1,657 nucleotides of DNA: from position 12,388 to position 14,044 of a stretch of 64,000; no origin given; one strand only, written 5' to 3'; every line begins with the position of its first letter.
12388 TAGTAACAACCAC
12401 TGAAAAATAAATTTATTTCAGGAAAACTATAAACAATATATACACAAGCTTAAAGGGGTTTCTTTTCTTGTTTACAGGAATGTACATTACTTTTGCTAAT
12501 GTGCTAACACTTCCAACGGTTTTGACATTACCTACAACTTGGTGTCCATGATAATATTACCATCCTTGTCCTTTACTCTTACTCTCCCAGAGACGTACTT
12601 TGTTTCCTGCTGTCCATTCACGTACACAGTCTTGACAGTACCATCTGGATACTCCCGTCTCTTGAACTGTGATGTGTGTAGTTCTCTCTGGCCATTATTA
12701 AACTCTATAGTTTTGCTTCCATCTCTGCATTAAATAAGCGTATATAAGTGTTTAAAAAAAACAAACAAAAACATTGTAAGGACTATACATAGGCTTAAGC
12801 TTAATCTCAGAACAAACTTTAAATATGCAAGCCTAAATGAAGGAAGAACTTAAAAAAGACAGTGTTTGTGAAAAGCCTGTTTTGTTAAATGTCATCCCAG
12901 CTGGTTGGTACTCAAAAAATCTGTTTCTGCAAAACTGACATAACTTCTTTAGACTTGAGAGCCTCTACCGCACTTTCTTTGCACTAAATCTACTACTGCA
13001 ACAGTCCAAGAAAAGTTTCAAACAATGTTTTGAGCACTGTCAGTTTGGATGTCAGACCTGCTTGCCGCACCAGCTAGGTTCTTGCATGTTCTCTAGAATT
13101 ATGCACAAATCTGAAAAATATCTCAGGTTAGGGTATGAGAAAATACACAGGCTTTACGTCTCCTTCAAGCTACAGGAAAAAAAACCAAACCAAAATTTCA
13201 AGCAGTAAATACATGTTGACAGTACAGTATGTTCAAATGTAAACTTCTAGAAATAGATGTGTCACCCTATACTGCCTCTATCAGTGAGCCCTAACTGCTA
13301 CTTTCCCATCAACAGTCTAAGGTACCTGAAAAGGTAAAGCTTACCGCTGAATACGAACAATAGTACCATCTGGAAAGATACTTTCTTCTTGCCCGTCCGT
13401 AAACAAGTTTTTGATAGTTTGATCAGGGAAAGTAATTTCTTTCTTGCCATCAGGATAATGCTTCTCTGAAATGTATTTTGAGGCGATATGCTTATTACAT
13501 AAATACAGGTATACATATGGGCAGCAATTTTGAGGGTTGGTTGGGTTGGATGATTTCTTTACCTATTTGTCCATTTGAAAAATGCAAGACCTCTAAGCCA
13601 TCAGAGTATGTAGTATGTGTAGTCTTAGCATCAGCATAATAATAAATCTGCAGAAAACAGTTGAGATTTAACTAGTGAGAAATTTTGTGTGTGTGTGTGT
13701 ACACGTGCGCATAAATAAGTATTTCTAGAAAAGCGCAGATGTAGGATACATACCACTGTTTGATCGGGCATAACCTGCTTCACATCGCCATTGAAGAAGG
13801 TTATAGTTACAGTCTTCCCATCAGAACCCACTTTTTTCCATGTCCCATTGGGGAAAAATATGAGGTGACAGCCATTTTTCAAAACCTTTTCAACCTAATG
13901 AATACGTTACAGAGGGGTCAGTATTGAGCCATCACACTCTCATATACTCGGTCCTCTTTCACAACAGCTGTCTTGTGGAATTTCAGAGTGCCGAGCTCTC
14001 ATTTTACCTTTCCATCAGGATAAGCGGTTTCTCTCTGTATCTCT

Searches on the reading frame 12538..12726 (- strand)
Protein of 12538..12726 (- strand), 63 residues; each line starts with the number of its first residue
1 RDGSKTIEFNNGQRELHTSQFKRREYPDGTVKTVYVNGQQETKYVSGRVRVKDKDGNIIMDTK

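Call 55: search_protein_families(library=pfam, proteins=[window:12538-12726:-], max_evalue=0.01)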
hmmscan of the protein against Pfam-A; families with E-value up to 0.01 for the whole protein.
window:12538-12726:- (63 aa): 1 family
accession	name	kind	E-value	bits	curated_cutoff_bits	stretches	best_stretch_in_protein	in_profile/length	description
PF07202.18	Tcp10_C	-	9e-15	54.5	36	2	21-51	4-34/35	T-complex protein 10 C-terminus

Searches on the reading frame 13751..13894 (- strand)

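Call 55: search_protein_families(library=pfam, proteins=[window:13751-13894:-], max_evalue=0.01)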
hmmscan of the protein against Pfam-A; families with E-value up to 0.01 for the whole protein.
window:13751-13894:- (48 aa): 1 family
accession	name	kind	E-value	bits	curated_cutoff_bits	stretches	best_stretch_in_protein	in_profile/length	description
PF07202.18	Tcp10_C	-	4.3e-09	36.3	36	1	1-21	14-34/35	T-complex protein 10 C-terminus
